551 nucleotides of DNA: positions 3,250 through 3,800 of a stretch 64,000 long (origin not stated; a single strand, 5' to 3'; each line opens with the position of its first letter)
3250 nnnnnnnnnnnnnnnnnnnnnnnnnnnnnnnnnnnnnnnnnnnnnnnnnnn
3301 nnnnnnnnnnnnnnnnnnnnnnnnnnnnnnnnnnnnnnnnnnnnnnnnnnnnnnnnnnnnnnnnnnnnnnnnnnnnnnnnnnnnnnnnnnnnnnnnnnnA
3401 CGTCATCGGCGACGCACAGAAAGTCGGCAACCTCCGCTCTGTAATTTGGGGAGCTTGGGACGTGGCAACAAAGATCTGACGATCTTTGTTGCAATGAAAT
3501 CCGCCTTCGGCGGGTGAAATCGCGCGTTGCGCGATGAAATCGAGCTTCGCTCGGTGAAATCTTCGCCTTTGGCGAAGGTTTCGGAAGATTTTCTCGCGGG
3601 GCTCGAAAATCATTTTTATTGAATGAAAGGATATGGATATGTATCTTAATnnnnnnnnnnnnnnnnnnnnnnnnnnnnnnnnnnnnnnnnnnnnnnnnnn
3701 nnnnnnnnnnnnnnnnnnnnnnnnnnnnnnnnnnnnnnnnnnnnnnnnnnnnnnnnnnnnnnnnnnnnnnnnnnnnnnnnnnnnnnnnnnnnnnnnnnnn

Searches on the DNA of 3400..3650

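Call 48: search_rna_families(source=window, start=3400, end=3650, threshold=gathering, show_alignments=1)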
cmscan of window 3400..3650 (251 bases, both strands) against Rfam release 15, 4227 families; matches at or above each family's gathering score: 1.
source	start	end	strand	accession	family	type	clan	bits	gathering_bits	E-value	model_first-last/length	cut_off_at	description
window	3492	3565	+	RF01706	Gut-1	Gene; sRNA;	-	75.6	50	9.2e-16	1-77/77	no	Gut-1 RNA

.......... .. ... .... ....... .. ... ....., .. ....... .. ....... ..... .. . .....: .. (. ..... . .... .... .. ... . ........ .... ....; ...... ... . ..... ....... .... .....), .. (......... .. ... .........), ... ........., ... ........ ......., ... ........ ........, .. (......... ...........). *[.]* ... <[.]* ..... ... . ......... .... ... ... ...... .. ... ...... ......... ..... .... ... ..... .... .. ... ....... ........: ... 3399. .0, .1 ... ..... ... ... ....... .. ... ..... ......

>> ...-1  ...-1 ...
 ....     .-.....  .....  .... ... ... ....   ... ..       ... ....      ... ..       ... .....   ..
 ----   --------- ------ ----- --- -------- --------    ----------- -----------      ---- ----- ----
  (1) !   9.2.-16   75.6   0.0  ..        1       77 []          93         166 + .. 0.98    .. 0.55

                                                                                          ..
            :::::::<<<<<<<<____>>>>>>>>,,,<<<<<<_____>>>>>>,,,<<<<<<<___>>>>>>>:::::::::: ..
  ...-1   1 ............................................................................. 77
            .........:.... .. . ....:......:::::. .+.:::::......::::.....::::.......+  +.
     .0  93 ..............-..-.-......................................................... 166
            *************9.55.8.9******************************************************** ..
